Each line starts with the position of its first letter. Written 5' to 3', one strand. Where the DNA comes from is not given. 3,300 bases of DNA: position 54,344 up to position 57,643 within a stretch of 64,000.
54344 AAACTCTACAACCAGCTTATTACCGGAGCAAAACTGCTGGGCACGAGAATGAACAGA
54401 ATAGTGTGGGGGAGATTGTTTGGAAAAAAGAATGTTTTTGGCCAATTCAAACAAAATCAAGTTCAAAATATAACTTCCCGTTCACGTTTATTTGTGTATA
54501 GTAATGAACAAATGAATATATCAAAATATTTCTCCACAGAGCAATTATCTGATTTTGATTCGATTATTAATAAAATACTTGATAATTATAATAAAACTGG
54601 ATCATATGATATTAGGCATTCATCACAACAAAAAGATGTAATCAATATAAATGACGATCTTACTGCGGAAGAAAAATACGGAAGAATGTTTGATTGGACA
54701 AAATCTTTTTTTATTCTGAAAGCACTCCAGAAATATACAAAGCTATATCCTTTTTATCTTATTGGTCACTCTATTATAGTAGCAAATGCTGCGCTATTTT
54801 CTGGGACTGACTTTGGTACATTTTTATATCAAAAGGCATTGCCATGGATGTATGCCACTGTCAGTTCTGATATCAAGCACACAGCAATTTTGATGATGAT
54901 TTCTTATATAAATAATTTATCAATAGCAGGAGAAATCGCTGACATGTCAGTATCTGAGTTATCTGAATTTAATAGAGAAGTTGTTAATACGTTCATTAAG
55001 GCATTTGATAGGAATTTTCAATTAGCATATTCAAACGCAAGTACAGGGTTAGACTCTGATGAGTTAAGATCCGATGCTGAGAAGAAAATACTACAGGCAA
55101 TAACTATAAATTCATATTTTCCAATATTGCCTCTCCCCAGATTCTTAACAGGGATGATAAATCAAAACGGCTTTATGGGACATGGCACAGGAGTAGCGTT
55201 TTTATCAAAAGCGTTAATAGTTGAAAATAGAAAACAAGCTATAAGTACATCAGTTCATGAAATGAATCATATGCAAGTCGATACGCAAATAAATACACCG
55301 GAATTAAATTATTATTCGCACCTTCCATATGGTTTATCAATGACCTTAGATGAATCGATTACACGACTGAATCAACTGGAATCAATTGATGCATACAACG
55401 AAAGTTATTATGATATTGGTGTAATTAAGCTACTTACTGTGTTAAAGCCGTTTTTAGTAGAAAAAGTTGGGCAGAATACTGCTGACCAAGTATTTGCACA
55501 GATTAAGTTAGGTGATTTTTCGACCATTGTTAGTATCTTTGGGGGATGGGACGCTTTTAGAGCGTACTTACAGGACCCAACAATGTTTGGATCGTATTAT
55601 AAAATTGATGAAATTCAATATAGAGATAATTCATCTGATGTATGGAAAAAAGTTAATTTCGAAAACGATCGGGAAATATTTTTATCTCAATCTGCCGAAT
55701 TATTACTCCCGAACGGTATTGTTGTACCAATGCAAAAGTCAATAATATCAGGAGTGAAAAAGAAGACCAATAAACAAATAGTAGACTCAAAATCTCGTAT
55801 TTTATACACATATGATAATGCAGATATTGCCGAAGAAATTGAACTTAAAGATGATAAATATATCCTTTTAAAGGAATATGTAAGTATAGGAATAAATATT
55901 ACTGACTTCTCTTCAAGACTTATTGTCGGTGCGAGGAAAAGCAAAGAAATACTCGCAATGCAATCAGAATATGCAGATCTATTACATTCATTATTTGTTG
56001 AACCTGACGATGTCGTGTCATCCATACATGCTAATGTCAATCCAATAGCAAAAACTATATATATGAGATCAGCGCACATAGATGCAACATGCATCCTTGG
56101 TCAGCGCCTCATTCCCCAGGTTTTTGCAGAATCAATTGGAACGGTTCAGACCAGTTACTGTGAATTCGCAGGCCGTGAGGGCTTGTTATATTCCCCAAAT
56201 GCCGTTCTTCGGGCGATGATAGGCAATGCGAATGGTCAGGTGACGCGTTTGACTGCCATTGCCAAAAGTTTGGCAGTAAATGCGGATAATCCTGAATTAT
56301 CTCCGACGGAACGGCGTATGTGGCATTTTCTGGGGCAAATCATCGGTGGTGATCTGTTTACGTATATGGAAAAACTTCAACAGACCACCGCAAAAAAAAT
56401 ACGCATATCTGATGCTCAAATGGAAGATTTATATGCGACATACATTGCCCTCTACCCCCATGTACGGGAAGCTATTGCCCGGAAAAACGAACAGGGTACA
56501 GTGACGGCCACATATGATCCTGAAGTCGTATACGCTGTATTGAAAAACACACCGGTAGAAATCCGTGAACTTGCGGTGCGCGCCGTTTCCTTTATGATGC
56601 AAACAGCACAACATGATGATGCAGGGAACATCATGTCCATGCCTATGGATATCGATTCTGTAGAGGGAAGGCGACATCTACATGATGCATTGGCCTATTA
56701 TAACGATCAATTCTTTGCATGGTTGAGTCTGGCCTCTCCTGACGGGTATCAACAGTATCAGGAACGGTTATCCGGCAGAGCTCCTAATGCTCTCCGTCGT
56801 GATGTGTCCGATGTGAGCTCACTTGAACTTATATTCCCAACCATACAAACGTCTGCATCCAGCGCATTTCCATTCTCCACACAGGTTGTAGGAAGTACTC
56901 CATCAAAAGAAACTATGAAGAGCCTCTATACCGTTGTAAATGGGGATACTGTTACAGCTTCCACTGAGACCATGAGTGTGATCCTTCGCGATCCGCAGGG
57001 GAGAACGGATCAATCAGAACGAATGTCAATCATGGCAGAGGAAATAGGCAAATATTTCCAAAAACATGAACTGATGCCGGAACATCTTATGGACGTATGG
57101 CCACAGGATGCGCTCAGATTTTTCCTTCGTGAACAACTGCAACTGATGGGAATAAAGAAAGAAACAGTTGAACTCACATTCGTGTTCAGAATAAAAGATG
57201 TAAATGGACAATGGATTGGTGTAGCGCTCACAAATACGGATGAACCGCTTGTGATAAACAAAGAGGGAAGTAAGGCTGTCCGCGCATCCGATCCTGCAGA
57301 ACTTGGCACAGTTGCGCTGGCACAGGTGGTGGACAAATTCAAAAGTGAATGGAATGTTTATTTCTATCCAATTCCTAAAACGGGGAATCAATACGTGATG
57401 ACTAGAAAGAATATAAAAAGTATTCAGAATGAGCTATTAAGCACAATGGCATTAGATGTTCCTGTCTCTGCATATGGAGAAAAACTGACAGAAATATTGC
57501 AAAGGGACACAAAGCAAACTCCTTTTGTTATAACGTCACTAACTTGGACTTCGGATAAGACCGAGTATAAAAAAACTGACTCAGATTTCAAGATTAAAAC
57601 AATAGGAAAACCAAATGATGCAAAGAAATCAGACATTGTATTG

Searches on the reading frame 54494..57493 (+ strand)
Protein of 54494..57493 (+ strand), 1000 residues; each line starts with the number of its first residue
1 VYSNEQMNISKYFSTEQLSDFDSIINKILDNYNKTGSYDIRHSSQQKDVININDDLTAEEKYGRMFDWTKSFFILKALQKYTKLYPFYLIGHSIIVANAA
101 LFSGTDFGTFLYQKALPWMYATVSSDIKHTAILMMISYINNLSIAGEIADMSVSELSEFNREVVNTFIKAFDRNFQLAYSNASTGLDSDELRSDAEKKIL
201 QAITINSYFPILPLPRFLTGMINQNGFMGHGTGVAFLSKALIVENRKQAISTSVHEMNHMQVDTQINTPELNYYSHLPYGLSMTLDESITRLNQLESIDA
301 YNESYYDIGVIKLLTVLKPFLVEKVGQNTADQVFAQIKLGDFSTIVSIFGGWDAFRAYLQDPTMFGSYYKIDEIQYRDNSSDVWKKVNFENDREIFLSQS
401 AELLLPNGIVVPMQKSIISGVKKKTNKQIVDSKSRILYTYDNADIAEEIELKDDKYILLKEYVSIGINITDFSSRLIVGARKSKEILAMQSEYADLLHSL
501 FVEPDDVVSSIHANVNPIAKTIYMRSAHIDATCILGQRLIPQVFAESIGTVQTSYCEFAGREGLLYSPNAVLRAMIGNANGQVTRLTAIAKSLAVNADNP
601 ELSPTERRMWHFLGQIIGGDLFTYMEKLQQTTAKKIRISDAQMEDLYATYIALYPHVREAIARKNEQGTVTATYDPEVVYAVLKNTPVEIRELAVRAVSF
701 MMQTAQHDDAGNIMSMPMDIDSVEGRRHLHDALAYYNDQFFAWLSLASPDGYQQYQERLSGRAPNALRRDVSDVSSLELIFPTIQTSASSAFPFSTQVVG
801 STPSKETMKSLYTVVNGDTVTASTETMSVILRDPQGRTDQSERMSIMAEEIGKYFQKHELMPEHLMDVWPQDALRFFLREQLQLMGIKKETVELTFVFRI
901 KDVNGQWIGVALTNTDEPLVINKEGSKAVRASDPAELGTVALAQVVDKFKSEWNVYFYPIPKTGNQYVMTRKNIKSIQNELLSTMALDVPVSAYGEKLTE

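Call 7: search_protein_families(library=pfam, max_evalue=0.01, proteins=[window:54494-57493:+])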
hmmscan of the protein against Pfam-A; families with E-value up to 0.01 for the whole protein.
window:54494-57493:+ (1000 aa): 1 family
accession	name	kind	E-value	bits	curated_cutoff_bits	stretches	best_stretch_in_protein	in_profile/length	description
PF09415.16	CENP-X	-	0.0052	17.5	25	0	630-667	11-45/74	CENP-S associating Centromere protein X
